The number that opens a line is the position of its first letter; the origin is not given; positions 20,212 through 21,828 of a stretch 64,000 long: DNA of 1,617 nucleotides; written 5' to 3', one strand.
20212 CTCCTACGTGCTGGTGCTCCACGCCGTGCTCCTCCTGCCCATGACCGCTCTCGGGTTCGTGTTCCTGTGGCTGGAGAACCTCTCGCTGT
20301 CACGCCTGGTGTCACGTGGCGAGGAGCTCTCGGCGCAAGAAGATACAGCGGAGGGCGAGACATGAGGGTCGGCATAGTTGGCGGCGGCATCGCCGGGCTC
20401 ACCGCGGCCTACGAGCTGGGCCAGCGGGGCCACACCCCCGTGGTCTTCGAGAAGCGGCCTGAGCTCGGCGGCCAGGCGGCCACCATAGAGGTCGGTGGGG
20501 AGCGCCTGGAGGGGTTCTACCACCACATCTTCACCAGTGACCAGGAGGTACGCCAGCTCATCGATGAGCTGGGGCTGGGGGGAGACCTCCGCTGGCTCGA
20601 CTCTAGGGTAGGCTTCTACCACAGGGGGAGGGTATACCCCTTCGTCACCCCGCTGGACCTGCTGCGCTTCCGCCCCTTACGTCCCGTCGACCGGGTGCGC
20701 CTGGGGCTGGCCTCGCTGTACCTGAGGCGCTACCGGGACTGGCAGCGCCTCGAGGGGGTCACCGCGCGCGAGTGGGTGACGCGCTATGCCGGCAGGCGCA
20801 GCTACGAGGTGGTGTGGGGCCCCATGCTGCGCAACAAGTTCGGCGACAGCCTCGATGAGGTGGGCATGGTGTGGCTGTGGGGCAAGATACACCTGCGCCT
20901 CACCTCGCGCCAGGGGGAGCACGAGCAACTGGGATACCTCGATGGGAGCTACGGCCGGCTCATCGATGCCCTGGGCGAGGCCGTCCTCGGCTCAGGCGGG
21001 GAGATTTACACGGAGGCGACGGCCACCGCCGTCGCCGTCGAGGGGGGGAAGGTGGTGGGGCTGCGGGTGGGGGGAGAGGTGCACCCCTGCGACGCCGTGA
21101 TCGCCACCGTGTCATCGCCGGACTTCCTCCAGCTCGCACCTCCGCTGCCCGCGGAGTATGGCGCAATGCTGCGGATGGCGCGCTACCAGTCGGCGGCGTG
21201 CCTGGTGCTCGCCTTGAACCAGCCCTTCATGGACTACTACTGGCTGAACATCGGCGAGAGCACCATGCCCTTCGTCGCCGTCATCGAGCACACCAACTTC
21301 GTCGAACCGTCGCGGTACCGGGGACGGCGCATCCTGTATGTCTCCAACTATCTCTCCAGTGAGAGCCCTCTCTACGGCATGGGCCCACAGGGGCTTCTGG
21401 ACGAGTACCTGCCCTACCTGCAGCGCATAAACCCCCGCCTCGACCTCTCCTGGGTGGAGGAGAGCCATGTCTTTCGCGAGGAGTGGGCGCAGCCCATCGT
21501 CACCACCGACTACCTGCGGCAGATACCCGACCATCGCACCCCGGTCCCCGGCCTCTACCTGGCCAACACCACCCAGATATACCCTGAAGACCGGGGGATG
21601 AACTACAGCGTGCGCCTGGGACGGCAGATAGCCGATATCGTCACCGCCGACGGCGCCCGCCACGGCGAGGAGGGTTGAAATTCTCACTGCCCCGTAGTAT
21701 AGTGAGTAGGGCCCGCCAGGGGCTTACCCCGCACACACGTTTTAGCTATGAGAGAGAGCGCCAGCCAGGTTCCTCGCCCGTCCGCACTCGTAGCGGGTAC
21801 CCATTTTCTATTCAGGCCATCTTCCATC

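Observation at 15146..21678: Conserved-looking membrane cluster: TIGR03662 (YYY) + TIGR03663 GT-C-like + flippase-like + FAD oxidoreductase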

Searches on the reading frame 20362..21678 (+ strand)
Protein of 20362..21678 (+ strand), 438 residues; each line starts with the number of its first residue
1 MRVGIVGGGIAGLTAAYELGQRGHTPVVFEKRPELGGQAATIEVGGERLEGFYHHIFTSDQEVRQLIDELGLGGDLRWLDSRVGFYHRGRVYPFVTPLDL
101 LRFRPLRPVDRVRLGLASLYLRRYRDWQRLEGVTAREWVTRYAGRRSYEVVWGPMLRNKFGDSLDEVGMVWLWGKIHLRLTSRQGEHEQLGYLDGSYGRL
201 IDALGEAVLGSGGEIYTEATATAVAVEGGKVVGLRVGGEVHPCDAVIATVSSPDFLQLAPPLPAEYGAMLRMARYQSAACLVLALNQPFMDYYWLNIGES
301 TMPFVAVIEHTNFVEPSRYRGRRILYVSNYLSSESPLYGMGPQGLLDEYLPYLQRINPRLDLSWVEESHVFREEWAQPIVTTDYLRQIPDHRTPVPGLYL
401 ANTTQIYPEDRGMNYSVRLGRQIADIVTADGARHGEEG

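Call 8: search_protein_families(library=ncbifam, proteins=[window:20362-21678:+], max_evalue=0.01)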
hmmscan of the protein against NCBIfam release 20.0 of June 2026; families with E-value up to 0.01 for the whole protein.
window:20362-21678:+ (438 aa): 63 families (the best 25 are shown)
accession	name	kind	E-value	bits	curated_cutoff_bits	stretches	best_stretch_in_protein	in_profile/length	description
NF005560.0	PRK07233.1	equivalog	2.1e-153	511.2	252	1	1-430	1-431/435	hypothetical protein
TIGR03467.1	HpnE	equivalog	1.6e-28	100.2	283.05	1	3-401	1-402/430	hydroxysqualene dehydroxylase HpnE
NF005547.0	PRK07208.1-3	equivalog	4.7e-23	81.7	380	1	4-309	8-320/465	hypothetical protein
NF005548.0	PRK07208.1-4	equivalog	1.4e-15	56.9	389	1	3-151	6-150/488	hypothetical protein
NF008841.0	PRK11883.1-1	equivalog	7.2e-14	51.5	517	1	1-90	4-97/453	protoporphyrinogen oxidase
TIGR02731.1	phytoene_desat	equivalog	8.5e-12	44.5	569.4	1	2-83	1-83/453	15-cis-phytoene desaturase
NF005546.0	PRK07208.1-2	equivalog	9.8e-12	44.2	418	1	5-67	9-72/527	hypothetical protein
NF005545.0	PRK07208.1-1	equivalog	2.6e-10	39.3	451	1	3-176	10-179/504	hypothetical protein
NF041087.1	bile_acid_BaiCD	equivalog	2.6e-09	35.7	825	1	2-41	382-421/642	bile acid Fe-S flavoenzyme BaiCD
NF045637.1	carotdesatCrtDProt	equivalog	3.5e-09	35.7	580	1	5-50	3-48/485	1-hydroxycarotenoid 3,4-desaturase CrtD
NF009410.0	PRK12771.1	subfamily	1.9e-08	33.3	516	1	2-37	140-175/566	NAD(P)-binding protein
TIGR02734.1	crtI_fam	subfamily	3.3e-08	32.7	238.1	1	4-48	2-46/504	phytoene desaturase family protein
TIGR03997.1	mycofact_OYE_2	equivalog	7.3e-08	31.2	793.15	1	2-66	381-444/645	mycofactocin system FadH/OYE family oxidoreductase 2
TIGR02733.1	desat_CrtD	equivalog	1.4e-07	30.6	549.7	1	3-43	4-44/492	C-3',4' desaturase CrtD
NF005243.0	PRK06753.1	equivalog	1.5e-07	30.6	365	1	1-55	1-55/374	hypothetical protein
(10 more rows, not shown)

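Call 9: search_protein_families(library=pfam, proteins=[window:20362-21678:+], max_evalue=0.01)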
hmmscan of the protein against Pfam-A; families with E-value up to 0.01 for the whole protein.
window:20362-21678:+ (438 aa): 9 families
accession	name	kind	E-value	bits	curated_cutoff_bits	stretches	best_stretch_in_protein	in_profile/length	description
PF01593.30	Amino_oxidase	-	1.2e-33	117.5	19.8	1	10-406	1-421/443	Flavin containing amine oxidoreductase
PF13450.12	NAD_binding_8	-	7.4e-17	61.8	21.9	1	5-70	1-68/68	NAD(P)-binding Rossmann-like domain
PF01266.30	DAO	-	1.2e-12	48.4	27.9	1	3-279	2-238/353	FAD dependent oxidoreductase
PF00890.30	FAD_binding_2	-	2.6e-06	27.4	20.4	1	5-40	4-39/414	FAD binding domain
PF12831.13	FAD_oxidored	-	4.4e-06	26.7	27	1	4-69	3-67/416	FAD dependent oxidoreductase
PF01946.23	Thi4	-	0.001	18.8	26.2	1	3-71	20-81/235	Thi4 family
PF07992.20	Pyr_redox_2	-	0.0012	18.8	26.1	1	2-35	2-35/291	Pyridine nucleotide-disulphide oxidoreductase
PF03486.20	HI0933_like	-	0.0013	18.7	50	0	3-37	3-37/244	HI0933-like protein Rossmann domain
PF01494.25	FAD_binding_3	-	0.0059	16.3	22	1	2-34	3-35/349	FAD binding domain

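Call 24: search_solved_structures(query=window:20362-21678:+, max_evalue=0.001)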
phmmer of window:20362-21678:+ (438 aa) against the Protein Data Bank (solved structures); distinct sequences matched with E-value up to 0.001: 30.
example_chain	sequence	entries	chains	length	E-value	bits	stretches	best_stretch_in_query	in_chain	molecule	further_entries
3ka7_A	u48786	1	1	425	2.9e-09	39.4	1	191-312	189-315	Oxidoreductase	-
5mog_A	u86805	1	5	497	4.5e-08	35.5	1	2-85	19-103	Phytoene dehydrogenase, chloroplastic/chromoplastic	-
2ivd_A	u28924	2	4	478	6.9e-06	28.3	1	1-123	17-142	PROTOPORPHYRINOGEN OXIDASE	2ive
4e0v_A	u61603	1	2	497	2.1e-05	26.7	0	2-55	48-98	L-amino-acid oxidase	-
3rha_A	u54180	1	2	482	3.8e-05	25.8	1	3-81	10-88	Putrescine oxidase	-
5z2g_A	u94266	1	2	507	5.6e-05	25.3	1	3-304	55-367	L-amino acid oxidase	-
5ts5_A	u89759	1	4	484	7.4e-05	24.9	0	2-54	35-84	Amine oxidase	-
1sez_A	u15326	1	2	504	7.5e-05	24.9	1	2-116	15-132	Protoporphyrinogen oxidase, mitochondrial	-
8dsv_A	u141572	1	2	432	8.8e-05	24.6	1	3-52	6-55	FAD-dependent oxidoreductase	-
7c4a_A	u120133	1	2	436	8.9e-05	24.6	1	3-52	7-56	Amine oxidase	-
7c49_A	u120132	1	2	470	0.0001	24.4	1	3-52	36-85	Amine oxidase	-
9rum_A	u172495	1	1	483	0.00011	24.4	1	2-300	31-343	Tetrapodal ancestor of L-amino acid oxidase: Q225A mutant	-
7kho_A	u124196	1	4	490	0.00011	24.3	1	3-52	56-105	Amine oxidase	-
8dq7_A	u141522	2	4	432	0.00011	24.3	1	3-53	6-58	Amine oxidase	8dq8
7khn_A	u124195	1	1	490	0.00011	24.3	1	3-52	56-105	Amine oxidase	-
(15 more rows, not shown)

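Call 62: find_homologous_proteins(query=window:20362-21678:+, max_evalue=0.00001)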
Query window:20362-21678:+ (438 aa): 5633 proteins with E <= 0.00001 among 8000 candidates; the best 120 are listed.
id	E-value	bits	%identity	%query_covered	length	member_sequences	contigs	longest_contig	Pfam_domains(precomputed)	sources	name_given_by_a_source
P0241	4.2e-292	987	98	100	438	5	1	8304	PF01266.31,PF01593.31,PF13450.13,PF00890.31,PF12831.14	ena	-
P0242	2.8e-191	654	64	96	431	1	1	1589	PF01266.31,PF01593.31,PF13450.13,PF00890.31,PF03486.21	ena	-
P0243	7.0e-191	653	64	96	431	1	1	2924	PF01266.31,PF01593.31,PF13450.13,PF00890.31,PF07992.21,PF00070.34,PF03486.21,PF12831.14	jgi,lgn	jgi:protoporphyrinogen oxidase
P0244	1.9e-190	652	64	95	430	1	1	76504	PF01266.31,PF01593.31,PF13450.13,PF00890.31,PF07992.21,PF00070.34,PF03486.21,PF01134.29,PF12831.14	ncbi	-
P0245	2.6e-189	648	63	96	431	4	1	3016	PF01266.31,PF01593.31,PF13450.13,PF00890.31,PF07992.21,PF03486.21,PF12831.14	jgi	-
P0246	1.4e-188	645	63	96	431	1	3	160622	PF01266.31,PF01593.31,PF13450.13,PF00890.31,PF12831.14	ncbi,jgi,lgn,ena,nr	ncbi:MAG TPA: NAD(P)/FAD-dependent oxidoreductase [Dehalococcoidia bacterium]|nr:NAD(P)/FAD-dependen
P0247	7.7e-188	643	62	95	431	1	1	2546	PF01266.31,PF01593.31,PF13450.13,PF00890.31,PF03486.21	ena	-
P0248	1.1e-187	642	62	95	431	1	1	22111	PF01266.31,PF01593.31,PF13450.13,PF00890.31,PF03486.21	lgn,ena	-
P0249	2.4e-187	641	63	95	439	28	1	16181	PF01946.24,PF01266.31,PF01593.31,PF13450.13,PF00890.31,PF07992.21,PF03486.21,PF12831.14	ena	-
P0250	2.4e-187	641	63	96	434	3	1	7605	PF01946.24,PF01266.31,PF01593.31,PF13450.13,PF00890.31,PF07992.21,PF12831.14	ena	-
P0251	3.5e-187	641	64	96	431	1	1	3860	PF01266.31,PF01593.31,PF13450.13,PF00890.31,PF07992.21,PF12831.14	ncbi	-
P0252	5.4e-187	640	64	98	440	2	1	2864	PF01266.31,PF01593.31,PF13450.13,PF00890.31,PF03486.21,PF12831.14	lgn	-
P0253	6.7e-187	640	62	95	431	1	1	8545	PF01266.31,PF01593.31,PF13450.13,PF00890.31,PF03486.21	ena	-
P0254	2.2e-186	638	63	98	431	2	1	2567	PF01266.31,PF01593.31,PF13450.13,PF00890.31,PF12831.14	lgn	-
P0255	3.5e-186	637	63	96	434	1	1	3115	PF01946.24,PF01266.31,PF01593.31,PF13450.13,PF00890.31,PF07992.21,PF03486.21,PF12831.14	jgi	jgi:protoporphyrinogen oxidase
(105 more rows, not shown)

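Call 86: search_protein_representatives(protein=window:20362-21678:+)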
Query: 438 residues. Proteins with E-value up to 0.001 (for the whole library): 7276; up to 1e-10: 2876; up to 1e-30: 1196. The best 150 are listed.
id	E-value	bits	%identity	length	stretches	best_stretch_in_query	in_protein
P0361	3.1e-125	434.9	43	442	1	1-427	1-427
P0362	1.5e-124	432.7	47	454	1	2-430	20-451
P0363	3.4e-121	421.6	46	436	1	1-427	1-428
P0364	5.6e-121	420.9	47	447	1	3-433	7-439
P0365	6.3e-121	420.7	46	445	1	1-428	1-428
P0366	7.7e-120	417.1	46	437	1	1-431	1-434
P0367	1.1e-116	406.7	46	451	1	18-432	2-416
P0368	4.1e-116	404.9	54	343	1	66-403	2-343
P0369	9.1e-116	403.7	47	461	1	2-431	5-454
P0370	2.8e-114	398.8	43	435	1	1-429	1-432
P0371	5.9e-113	394.4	45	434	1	2-428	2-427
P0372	2.0e-112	392.7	48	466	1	1-429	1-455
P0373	1.5e-111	389.8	47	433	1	1-428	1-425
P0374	3.8e-111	388.5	44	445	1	4-431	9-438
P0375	3.0e-110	385.5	44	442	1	1-427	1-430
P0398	8.9e-101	354.3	38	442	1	1-431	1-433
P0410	3.7e-97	342.4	38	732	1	3-420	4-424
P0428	9.5e-93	327.8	35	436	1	1-426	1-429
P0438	1.3e-91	324.1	35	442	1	2-431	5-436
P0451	3.2e-88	312.9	40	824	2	4-225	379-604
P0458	2.7e-87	309.9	39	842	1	12-430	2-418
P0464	1.1e-86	307.9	34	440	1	3-427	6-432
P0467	2.1e-86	306.9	34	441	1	2-438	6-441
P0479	2.9e-85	303.1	37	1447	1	3-430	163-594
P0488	2.1e-84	300.3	33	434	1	1-429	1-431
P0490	3.9e-84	299.4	34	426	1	1-431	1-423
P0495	1.1e-83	297.9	37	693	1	2-429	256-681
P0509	3.0e-82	293.2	32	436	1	2-425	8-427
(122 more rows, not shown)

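Call 87: search_protein_families(library=pfam, proteins=[P0410, P0451, P0458, P0479, P0495], max_evalue=0.0001)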
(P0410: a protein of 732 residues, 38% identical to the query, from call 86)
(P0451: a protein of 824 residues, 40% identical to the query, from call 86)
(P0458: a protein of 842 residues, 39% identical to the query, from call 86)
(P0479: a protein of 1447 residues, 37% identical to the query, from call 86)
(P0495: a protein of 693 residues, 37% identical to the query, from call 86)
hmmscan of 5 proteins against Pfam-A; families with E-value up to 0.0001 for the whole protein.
P0410 (732 aa): 13 families
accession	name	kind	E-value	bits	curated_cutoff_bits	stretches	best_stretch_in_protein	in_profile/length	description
PF01593.30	Amino_oxidase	-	1.9e-31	110.2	19.8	1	11-362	1-366/443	Flavin containing amine oxidoreductase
PF13489.12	Methyltransf_23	-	3.8e-27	95.5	27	1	512-674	3-163/164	Methyltransferase domain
PF08241.18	Methyltransf_11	-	3.2e-18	66.6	21.2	1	538-628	1-95/95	Methyltransferase domain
PF13450.12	NAD_binding_8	-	8.8e-15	55.2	21.9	1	6-72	1-68/68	NAD(P)-binding Rossmann-like domain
PF08242.18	Methyltransf_12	-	4.2e-12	47.1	30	1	538-625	1-97/98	Methyltransferase domain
PF01266.30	DAO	-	2.3e-11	44.3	27.9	1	4-42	2-39/353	FAD dependent oxidoreductase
PF13649.12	Methyltransf_25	-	5.9e-11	43.4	27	1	538-624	2-97/97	Methyltransferase domain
PF13847.12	Methyltransf_31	-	3.2e-07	30.6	27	1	533-635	3-116/145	Methyltransferase domain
PF03486.20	HI0933_like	-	2.1e-05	24.6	50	0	3-38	2-36/244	HI0933-like protein Rossmann domain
PF05834.18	Lycopene_cycl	-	2.3e-05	24.1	23.4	0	4-33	2-32/380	Lycopene cyclase protein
PF00890.30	FAD_binding_2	-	5.8e-05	22.9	20.4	1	4-41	2-37/414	FAD binding domain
PF07992.20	Pyr_redox_2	-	5.9e-05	23.1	26.1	0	3-34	2-32/291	Pyridine nucleotide-disulphide oxidoreductase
PF01946.23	Thi4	-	9.1e-05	22.2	26.2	0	4-39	20-55/235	Thi4 family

P0451 (824 aa): 11 families
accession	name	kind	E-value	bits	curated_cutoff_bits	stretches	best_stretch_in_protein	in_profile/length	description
PF03706.18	LPG_synthase_TM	-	5.9e-40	138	33.4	1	7-308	1-302/302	Lysylphosphatidylglycerol synthase TM region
PF01593.30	Amino_oxidase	-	7e-35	121.6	19.8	1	385-819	1-438/443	Flavin containing amine oxidoreductase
PF13450.12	NAD_binding_8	-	8.5e-15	55.2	21.9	1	380-447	1-67/68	NAD(P)-binding Rossmann-like domain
PF01266.30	DAO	-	2.4e-14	54.1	27.9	1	377-614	1-185/353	FAD dependent oxidoreductase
PF00070.33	Pyr_redox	-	3.1e-08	34.5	22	1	378-411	2-35/82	Pyridine nucleotide-disulphide oxidoreductase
PF12831.13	FAD_oxidored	-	6.2e-08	32.8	27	1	377-416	1-40/416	FAD dependent oxidoreductase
PF00890.30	FAD_binding_2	-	9.5e-08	32.1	20.4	1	377-414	1-37/414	FAD binding domain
PF07992.20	Pyr_redox_2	-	9.8e-08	32.2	26.1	1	364-411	132-178/291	Pyridine nucleotide-disulphide oxidoreductase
PF01946.23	Thi4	-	1.2e-05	25.1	26.2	1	374-412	16-55/235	Thi4 family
PF03486.20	HI0933_like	-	1.8e-05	24.7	50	0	377-411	2-36/244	HI0933-like protein Rossmann domain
PF01494.25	FAD_binding_3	-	2.4e-05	24.2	22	1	377-407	3-33/349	FAD binding domain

P0458 (842 aa): 5 families
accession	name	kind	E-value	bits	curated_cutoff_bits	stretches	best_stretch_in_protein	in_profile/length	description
PF01593.30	Amino_oxidase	-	3.3e-33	116.1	19.8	1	2-415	3-442/443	Flavin containing amine oxidoreductase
PF13489.12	Methyltransf_23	-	1.1e-11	45.2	27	1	517-613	7-101/164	Methyltransferase domain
PF13450.12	NAD_binding_8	-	2.3e-07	31.5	21.9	1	2-60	8-68/68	NAD(P)-binding Rossmann-like domain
PF08241.18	Methyltransf_11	-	2.9e-07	31.5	21.2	1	539-614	1-81/95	Methyltransferase domain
PF08242.18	Methyltransf_12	-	1.2e-05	26.4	30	1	539-614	1-86/98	Methyltransferase domain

P0479 (1447 aa): 13 families
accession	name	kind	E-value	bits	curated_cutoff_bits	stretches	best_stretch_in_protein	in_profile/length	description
PF13641.12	Glyco_tranf_2_3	-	4.6e-46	158.1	27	1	1068-1298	2-230/230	Glycosyltransferase like family 2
PF00535.33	Glycos_transf_2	-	1.5e-43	149.1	23.3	2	633-776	1-139/168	Glycosyl transferase family 2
PF01593.30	Amino_oxidase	-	7.9e-33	114.8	19.8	1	170-565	1-416/443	Flavin containing amine oxidoreductase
PF13632.12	Glyco_trans_2_3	-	4.8e-29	102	27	1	1156-1367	1-188/198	Glycosyl transferase family group 2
PF04138.20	GtrA_DPMS_TM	-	1.3e-14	54.9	26.1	1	27-139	2-117/117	GtrA/DPMS, transmembrane domain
PF13450.12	NAD_binding_8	-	1.2e-13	51.6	21.9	1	165-222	1-60/68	NAD(P)-binding Rossmann-like domain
PF01266.30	DAO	-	2.9e-10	40.7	27.9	1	163-196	2-35/353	FAD dependent oxidoreductase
PF00070.33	Pyr_redox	-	4.9e-09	37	22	1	162-195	1-34/82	Pyridine nucleotide-disulphide oxidoreductase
PF07992.20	Pyr_redox_2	-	4e-08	33.5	26.1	1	156-195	142-177/291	Pyridine nucleotide-disulphide oxidoreductase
PF13506.12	Glyco_transf_21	-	1.4e-06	28.3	21.7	0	1144-1296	21-173/174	Glycosyl transferase family 21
PF01946.23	Thi4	-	1.1e-05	25.3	26.2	1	161-197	18-55/235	Thi4 family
PF03486.20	HI0933_like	-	2.3e-05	24.4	50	0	162-196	2-36/244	HI0933-like protein Rossmann domain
PF12831.13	FAD_oxidored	-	2.9e-05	24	27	1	163-200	2-39/416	FAD dependent oxidoreductase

P0495 (693 aa): 14 families
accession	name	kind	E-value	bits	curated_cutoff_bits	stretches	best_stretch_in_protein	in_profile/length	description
PF00535.33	Glycos_transf_2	-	8.3e-33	114.1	23.3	1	8-168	1-166/168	Glycosyl transferase family 2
PF01593.30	Amino_oxidase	-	1e-25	91.4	19.8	1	264-680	1-443/443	Flavin containing amine oxidoreductase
PF13450.12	NAD_binding_8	-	1.1e-11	45.2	21.9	1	259-313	1-55/68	NAD(P)-binding Rossmann-like domain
PF01266.30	DAO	-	1.4e-11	45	27.9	1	256-290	1-35/353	FAD dependent oxidoreductase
PF07992.20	Pyr_redox_2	-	2.2e-10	40.9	26.1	1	242-289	130-177/291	Pyridine nucleotide-disulphide oxidoreductase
PF12831.13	FAD_oxidored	-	7.8e-10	39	27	1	257-298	2-43/416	FAD dependent oxidoreductase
PF00070.33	Pyr_redox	-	3.3e-09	37.6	22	1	256-290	1-35/82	Pyridine nucleotide-disulphide oxidoreductase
PF00890.30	FAD_binding_2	-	3.3e-08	33.6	20.4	1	257-300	2-44/414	FAD binding domain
PF03486.20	HI0933_like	-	1.5e-07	31.6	50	0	256-291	2-37/244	HI0933-like protein Rossmann domain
PF10111.15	Glyco_tranf_2_2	-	2.8e-07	30.8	27.3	1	8-113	1-106/276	Glycosyltransferase like family 2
PF01134.28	GIDA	-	2.9e-07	30.3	22.1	1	257-301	2-47/391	Glucose inhibited division protein A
PF13641.12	Glyco_tranf_2_3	-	1.5e-06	28.8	27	1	7-127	3-127/230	Glycosyltransferase like family 2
PF13704.12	Glyco_tranf_2_4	-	2.8e-05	25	27.5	1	22-106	5-89/98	Glycosyl transferase family 2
PF05834.18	Lycopene_cycl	-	9.7e-05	22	23.4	0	257-289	2-36/380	Lycopene cyclase protein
